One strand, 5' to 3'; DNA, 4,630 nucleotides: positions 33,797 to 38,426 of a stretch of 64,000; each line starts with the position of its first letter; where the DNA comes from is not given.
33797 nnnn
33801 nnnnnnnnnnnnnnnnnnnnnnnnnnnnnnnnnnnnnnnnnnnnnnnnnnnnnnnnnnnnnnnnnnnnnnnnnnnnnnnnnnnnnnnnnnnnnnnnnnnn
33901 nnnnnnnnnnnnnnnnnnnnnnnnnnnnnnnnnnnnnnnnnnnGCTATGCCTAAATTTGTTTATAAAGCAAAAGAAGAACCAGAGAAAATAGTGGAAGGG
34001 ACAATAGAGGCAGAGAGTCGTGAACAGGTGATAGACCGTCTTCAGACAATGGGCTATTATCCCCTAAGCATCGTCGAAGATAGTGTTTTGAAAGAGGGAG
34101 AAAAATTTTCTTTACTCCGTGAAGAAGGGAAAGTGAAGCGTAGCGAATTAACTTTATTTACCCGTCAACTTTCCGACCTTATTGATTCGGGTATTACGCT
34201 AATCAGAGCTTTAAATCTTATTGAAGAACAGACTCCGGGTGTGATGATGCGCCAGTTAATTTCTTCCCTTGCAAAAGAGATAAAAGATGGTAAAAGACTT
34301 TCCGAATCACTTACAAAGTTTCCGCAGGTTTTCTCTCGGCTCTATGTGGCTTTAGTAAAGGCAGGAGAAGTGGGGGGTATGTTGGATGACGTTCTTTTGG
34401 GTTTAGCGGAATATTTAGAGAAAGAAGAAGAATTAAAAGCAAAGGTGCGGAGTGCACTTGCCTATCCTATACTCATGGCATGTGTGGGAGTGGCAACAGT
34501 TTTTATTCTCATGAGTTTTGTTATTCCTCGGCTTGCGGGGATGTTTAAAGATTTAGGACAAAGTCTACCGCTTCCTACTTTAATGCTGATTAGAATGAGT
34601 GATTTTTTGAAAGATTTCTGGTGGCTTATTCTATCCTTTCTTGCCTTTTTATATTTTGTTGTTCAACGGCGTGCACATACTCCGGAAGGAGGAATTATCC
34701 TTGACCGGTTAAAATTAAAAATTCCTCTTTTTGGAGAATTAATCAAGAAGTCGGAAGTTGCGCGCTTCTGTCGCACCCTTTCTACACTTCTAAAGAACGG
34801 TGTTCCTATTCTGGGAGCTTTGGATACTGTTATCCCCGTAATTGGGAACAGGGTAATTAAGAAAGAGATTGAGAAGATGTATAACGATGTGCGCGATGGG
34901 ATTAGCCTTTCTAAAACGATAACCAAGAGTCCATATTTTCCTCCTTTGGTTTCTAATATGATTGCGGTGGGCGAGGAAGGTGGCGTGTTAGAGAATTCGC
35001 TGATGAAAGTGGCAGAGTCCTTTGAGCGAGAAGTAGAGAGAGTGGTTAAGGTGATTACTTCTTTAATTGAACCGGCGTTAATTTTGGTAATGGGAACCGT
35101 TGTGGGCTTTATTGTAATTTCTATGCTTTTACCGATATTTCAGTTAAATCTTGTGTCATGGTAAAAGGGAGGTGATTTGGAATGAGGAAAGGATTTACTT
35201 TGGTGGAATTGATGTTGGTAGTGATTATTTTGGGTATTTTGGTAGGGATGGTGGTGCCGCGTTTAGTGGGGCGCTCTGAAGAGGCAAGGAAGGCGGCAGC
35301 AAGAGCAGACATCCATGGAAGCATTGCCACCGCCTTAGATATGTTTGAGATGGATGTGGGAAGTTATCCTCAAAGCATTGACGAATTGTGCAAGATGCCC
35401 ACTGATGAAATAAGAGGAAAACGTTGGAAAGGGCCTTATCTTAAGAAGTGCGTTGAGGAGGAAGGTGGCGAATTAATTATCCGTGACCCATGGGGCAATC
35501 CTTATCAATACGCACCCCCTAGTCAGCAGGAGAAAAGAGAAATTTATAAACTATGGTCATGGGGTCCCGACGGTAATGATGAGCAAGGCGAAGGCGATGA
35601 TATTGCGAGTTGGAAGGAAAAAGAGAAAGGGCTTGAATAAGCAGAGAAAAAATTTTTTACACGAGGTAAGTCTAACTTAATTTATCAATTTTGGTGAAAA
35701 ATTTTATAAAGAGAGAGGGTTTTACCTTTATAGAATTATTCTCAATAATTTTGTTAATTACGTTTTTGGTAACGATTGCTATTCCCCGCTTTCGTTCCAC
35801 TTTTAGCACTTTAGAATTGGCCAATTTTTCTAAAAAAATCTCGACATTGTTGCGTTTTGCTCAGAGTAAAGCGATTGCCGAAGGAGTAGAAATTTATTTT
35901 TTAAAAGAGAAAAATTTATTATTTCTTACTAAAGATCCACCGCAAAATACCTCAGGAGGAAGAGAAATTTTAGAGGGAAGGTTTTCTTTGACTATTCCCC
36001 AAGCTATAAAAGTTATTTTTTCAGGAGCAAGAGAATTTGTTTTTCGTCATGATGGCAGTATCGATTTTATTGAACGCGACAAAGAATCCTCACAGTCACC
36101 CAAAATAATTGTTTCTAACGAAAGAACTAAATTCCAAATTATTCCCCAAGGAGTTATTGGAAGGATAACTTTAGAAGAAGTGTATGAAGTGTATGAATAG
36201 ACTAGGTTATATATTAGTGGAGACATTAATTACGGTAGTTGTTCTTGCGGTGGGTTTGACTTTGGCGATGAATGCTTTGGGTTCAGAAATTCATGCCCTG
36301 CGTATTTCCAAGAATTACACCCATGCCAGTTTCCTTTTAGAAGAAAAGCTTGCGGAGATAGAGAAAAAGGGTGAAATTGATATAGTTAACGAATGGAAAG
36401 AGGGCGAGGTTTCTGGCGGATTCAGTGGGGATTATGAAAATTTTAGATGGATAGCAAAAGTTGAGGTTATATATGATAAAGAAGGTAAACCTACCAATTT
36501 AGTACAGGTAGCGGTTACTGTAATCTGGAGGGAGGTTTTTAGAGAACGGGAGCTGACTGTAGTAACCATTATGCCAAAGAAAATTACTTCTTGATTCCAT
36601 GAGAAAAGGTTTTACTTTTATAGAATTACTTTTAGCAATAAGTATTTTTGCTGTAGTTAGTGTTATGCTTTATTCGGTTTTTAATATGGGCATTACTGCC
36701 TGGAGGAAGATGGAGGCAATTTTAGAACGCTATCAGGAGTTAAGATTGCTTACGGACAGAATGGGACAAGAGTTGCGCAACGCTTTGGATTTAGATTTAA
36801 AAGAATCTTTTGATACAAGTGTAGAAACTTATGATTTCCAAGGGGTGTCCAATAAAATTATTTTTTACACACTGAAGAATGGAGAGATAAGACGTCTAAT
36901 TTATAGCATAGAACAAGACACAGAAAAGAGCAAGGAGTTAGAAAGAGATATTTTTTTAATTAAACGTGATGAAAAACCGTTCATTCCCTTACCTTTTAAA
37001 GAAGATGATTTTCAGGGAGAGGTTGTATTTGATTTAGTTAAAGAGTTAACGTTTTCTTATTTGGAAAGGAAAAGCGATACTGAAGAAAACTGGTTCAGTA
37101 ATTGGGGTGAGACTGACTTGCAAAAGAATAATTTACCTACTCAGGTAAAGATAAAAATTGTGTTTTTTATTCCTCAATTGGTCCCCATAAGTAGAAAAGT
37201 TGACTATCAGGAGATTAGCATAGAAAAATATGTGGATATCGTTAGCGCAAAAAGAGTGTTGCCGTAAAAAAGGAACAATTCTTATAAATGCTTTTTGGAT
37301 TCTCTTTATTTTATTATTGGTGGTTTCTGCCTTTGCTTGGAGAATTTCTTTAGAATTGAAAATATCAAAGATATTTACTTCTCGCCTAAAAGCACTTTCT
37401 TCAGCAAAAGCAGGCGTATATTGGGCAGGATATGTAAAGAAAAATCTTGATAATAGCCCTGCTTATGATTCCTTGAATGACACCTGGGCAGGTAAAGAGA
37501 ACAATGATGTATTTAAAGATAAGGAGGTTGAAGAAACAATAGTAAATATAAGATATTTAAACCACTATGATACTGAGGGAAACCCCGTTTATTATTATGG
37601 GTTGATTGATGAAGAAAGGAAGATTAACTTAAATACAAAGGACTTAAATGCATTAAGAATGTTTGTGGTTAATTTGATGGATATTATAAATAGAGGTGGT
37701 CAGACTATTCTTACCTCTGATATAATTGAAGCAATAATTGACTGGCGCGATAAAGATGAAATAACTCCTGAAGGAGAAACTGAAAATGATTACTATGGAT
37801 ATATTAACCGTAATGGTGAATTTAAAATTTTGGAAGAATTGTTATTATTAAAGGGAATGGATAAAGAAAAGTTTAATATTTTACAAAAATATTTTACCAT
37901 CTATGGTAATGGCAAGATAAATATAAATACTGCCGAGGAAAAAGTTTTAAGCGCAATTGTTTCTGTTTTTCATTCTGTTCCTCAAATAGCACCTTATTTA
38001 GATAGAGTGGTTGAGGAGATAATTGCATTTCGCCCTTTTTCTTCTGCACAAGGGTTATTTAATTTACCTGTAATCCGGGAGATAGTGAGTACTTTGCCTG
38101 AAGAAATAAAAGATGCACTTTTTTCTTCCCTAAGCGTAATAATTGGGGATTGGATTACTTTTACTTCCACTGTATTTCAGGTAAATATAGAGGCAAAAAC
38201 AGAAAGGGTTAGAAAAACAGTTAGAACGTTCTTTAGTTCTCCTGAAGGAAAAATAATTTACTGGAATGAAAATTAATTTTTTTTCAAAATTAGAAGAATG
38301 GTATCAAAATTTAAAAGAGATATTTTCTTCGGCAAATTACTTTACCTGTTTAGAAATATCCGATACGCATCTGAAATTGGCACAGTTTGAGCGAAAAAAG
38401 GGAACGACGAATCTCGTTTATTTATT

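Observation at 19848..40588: T2SS/T4P-like operon split by about 12 kb: gspE separated from gspF-G-H-I-J-K-PilMN-PilO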

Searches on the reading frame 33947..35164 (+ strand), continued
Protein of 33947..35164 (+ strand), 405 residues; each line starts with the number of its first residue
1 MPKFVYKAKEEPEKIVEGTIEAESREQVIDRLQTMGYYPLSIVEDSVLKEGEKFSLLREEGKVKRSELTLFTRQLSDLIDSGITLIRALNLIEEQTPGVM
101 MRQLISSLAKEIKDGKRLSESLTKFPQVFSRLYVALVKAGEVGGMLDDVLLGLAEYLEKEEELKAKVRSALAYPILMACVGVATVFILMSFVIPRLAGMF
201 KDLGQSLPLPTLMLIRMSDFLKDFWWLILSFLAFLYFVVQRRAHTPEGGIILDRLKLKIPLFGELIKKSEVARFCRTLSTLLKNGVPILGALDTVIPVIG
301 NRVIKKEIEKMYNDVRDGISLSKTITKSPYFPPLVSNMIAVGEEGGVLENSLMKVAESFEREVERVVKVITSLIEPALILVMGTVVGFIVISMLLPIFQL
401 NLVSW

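Call 38: find_homologous_proteins(query=L010:15252-16865:+, max_evalue=1e-30)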
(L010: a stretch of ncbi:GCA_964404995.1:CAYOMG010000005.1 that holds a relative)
Query L010:15252-16865:+ (538 aa): 307 proteins with E <= 1e-30 among 8000 candidates; the best 120 are listed.
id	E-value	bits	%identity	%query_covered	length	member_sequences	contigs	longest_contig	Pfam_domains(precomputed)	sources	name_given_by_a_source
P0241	7.2e-140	485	49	90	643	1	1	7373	PF03958.23,PF00263.27,PF07660.20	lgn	-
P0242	3.7e-139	483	50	83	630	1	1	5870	PF03544.20,PF03958.23,PF00263.27,PF07660.20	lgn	-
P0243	4.2e-136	473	51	86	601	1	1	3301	PF03958.23,PF00263.27,PF07660.20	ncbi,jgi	jgi:type II secretory pathway component GspD/PulD (secretin)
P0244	2.3e-134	467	48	84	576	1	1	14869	PF03958.23,PF00263.27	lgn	-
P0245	1.3e-133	464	47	96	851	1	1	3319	PF03544.20,PF03958.23,PF13103.12,PF00263.27,PF27683.1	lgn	-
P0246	1.6e-130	454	48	84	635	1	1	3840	PF03958.23,PF00263.27,PF07660.20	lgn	-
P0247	2.4e-129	450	47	89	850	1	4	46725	PF03544.20,PF03958.23,PF13103.12,PF00263.27,PF27683.1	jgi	-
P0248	1.0e-128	448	48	84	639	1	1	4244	PF03958.23,PF00263.27,PF07660.20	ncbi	-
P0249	1.2e-128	448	46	92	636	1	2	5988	PF03958.23,PF00263.27,PF07660.20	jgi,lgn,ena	-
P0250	1.1e-127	445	48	84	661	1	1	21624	PF03958.23,PF00263.27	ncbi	-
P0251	1.2e-127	445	48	83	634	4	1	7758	PF03958.23,PF00263.27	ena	-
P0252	1.6e-127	444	49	83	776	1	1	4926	PF03544.20,PF03958.23,PF00263.27,PF07660.20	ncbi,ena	-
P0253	1.7e-127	444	48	86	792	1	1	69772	PF03958.23,PF00263.27,PF07660.20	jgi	-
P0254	3.1e-127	443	48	83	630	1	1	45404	PF03958.23,PF00263.27,PF07660.20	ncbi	ncbi:MAG: secretin N-terminal domain-containing protein [Candidatus Omnitrophota bacterium]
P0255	5.1e-127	443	45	85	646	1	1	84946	PF03958.23,PF00263.27,PF07660.20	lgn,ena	-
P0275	3.0e-124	434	45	87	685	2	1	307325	PF03958.23,PF00263.27,PF07660.20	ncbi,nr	ncbi:MAG: secretin N-terminal domain-containing protein [Candidatus Omnitrophota bacterium]|nr:secre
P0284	3.0e-123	430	46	86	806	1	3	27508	PF03958.23,PF00263.27,PF07660.20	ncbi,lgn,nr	ncbi:MAG: hypothetical protein KKD29_00670 [Candidatus Omnitrophica bacterium]|nr:hypothetical prote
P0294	1.8e-122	428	45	88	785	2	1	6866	PF03958.23,PF00263.27,PF07660.20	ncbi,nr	ncbi:MAG: hypothetical protein JW800_05305 [Candidatus Omnitrophica bacterium]|nr:hypothetical prote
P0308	1.4e-121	425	46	86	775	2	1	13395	PF03958.23,PF00263.27,PF07660.20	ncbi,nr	ncbi:MAG: secretin N-terminal domain-containing protein [Candidatus Omnitrophica bacterium]|nr:secre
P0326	8.2e-120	419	44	89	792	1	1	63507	PF03958.23,PF00263.27,PF07660.20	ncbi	ncbi:MAG: secretin N-terminal domain-containing protein [Candidatus Omnitrophota bacterium]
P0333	3.3e-119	417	44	87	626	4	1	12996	PF03958.23,PF00263.27,PF07660.20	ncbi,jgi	ncbi:MAG: secretin N-terminal domain-containing protein [Candidatus Omnitrophota bacterium]|jgi:type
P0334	4.0e-119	417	43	89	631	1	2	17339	PF03958.23,PF00263.27,PF07660.20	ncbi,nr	ncbi:MAG: hypothetical protein KJ880_02270 [Candidatus Omnitrophica bacterium]|nr:hypothetical prote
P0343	1.7e-118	415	44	92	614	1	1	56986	PF03958.23,PF00263.27,PF07660.20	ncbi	ncbi:MAG: secretin N-terminal domain-containing protein [Candidatus Omnitrophota bacterium]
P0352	9.6e-118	412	44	91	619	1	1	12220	PF03958.23,PF00263.27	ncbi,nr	ncbi:MAG: hypothetical protein HZC16_01230 [Candidatus Omnitrophica bacterium]|nr:hypothetical prote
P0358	6.5e-117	409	42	92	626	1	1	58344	PF03958.23,PF13103.12,PF00263.27,PF07660.20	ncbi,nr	ncbi:MAG: secretin N-terminal domain-containing protein [Candidatus Omnitrophica bacterium]|nr:secre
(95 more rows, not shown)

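Call 39: list_cluster_members(proteins=[P0275, P0308, P0358, P0284, P0294, P0334, P0352, P0333, P0343, P0326])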
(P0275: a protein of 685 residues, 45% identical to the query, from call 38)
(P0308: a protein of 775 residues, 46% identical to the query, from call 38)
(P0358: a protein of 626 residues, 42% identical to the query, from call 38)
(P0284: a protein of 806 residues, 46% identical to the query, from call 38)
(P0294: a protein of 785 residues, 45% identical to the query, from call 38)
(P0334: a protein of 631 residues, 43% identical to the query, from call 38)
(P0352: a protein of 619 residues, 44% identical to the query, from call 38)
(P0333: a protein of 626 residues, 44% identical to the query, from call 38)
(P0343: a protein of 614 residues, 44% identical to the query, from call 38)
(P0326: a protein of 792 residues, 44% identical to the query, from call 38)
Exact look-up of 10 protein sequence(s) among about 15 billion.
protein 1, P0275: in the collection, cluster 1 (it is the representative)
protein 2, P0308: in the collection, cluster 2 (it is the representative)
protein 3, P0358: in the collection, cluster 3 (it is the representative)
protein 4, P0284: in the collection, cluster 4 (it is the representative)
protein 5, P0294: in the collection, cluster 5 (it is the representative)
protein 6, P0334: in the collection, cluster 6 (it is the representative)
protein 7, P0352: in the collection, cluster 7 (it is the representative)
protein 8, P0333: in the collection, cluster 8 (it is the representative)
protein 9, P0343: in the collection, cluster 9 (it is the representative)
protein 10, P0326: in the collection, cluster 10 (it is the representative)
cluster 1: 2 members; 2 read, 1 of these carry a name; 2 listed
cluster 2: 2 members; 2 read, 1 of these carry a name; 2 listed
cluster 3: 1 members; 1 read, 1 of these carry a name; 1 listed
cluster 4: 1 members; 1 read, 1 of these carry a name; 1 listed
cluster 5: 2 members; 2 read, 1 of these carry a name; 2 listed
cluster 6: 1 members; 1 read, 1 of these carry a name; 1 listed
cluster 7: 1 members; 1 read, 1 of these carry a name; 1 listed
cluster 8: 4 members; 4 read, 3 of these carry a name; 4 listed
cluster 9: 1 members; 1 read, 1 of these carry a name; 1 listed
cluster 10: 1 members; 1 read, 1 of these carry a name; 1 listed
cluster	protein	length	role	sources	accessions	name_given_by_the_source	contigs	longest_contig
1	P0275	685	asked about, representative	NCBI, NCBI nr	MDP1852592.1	MAG: secretin N-terminal domain-containing protein [Candidatus Omnitrophota bacterium] | secretin N-terminal domain-containing protein [Candidatus Omnitrophota bacterium]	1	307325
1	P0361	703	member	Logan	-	-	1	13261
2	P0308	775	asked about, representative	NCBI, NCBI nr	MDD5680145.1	MAG: secretin N-terminal domain-containing protein [Candidatus Omnitrophica bacterium] | secretin N-terminal domain-containing protein [Candidatus Omnitrophota bacterium]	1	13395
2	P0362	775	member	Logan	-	-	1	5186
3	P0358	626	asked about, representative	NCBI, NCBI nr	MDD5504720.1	MAG: secretin N-terminal domain-containing protein [Candidatus Omnitrophica bacterium] | secretin N-terminal domain-containing protein [Candidatus Omnitrophota bacterium]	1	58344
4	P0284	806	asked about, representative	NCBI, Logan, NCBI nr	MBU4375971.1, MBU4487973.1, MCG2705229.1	MAG: hypothetical protein KKD29_00670 [Candidatus Omnitrophica bacterium] | hypothetical protein [Candidatus Omnitrophota bacterium]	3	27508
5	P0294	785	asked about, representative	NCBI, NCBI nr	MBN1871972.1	MAG: hypothetical protein JW800_05305 [Candidatus Omnitrophica bacterium] | hypothetical protein [Candidatus Omnitrophota bacterium]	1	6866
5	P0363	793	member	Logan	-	-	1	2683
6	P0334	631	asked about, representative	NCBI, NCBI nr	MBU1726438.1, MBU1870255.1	MAG: hypothetical protein KJ880_02270 [Candidatus Omnitrophica bacterium] | hypothetical protein [Candidatus Omnitrophota bacterium]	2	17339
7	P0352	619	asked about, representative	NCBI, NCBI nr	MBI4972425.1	MAG: hypothetical protein HZC16_01230 [Candidatus Omnitrophica bacterium] | hypothetical protein [Candidatus Omnitrophota bacterium]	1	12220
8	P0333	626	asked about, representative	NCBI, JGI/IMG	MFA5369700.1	MAG: secretin N-terminal domain-containing protein [Candidatus Omnitrophota bacterium] | type II secretory pathway component GspD/PulD (secretin)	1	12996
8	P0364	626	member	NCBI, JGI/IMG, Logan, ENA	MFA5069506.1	MAG: secretin N-terminal domain-containing protein [Candidatus Omnitrophota bacterium]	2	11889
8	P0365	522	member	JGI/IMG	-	general secretion pathway protein D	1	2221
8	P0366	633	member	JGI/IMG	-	-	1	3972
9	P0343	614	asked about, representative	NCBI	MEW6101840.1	MAG: secretin N-terminal domain-containing protein [Candidatus Omnitrophota bacterium]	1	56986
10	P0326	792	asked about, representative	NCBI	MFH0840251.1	MAG: secretin N-terminal domain-containing protein [Candidatus Omnitrophota bacterium]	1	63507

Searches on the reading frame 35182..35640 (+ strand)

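Call 4: search_protein_families(library=pfam, proteins=[window:35182-35640:+], max_evalue=0.01)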
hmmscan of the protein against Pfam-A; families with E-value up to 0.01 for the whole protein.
window:35182-35640:+ (152 aa): 2 families
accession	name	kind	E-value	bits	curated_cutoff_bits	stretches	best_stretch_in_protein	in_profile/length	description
PF08334.16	T2SSG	-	1.9e-20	73.4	21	1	27-144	1-108/108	Type II secretion system (T2SS), protein G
PF07963.17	N_methyl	-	1.7e-06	27.8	21.2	1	2-24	4-26/27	Prokaryotic N-terminal methylation motif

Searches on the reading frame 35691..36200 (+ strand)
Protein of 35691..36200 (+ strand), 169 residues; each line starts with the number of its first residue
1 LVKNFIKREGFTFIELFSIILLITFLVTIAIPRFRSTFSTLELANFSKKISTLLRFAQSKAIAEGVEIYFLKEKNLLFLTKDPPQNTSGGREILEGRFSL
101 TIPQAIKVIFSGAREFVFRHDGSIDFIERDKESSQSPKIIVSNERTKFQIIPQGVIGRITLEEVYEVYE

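Call 4: search_protein_families(library=pfam, proteins=[window:35691-36200:+], max_evalue=0.01)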
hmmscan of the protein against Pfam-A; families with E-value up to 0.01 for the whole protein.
window:35691-36200:+ (169 aa): 0 families

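Call 36: search_protein_families(library=ncbifam, proteins=[window:35691-36200:+], max_evalue=0.01)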
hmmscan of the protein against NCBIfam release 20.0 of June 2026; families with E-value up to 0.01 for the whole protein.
window:35691-36200:+ (169 aa): 6 families
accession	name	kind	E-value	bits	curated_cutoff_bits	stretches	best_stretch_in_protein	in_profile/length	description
NF047827.1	T3SSXpsH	equivalog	1e-08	35.1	160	1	10-150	2-128/145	type II secretion system protein XpsH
NF040982.1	ComGD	equivalog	7.6e-07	29.6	70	1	9-109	2-96/139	competence type IV pilus minor pilin ComGD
TIGR01708.2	typeII_sec_gspH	equivalog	6.3e-05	23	80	1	9-141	2-133/169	type II secretion system minor pseudopilin GspH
TIGR02596.1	TIGR02596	subfamily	0.0008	19.5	70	1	11-72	1-64/196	Verru_Chthon cassette protein D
NF007862.0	PRK10574.1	equivalog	0.0049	17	138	1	7-38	3-34/145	prepilin peptidase-dependent pilin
TIGR01710.1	typeII_sec_gspG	equivalog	0.0085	16.1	88.85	0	10-85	2-75/134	type II secretion system major pseudopilin GspG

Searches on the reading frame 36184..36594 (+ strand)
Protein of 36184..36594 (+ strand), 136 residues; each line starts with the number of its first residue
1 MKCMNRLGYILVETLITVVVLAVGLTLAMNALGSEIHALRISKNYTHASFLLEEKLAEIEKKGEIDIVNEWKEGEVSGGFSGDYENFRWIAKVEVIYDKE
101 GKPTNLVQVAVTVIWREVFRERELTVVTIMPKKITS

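Call 4: search_protein_families(library=pfam, proteins=[window:36184-36594:+], max_evalue=0.01)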
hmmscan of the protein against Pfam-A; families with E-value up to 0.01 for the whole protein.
window:36184-36594:+ (136 aa): 1 family
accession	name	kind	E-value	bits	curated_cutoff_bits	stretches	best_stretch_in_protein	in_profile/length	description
PF07963.17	N_methyl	-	0.0041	17.1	21.2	1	4-29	2-27/27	Prokaryotic N-terminal methylation motif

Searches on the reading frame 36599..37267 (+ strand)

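Call 4: search_protein_families(library=pfam, proteins=[window:36599-37267:+], max_evalue=0.01)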
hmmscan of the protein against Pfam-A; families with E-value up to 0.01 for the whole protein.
window:36599-37267:+ (222 aa): 1 family
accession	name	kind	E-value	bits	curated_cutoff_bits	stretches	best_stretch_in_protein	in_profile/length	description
PF07963.17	N_methyl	-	9.5e-07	28.6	21.2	1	2-25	4-27/27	Prokaryotic N-terminal methylation motif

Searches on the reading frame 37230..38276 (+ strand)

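Call 4: search_protein_families(library=pfam, proteins=[window:37230-38276:+], max_evalue=0.01)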
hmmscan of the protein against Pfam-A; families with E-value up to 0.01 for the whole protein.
window:37230-38276:+ (348 aa): 2 families
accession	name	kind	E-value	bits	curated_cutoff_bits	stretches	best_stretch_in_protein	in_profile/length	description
PF21687.3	T2SSK_1st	-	4.4e-06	27.8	26.2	1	161-225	36-105/107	Type II secretion system (T2SS), protein K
PF12836.13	HHH_3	-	0.00077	20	27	0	194-223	36-65/65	Helix-hairpin-helix motif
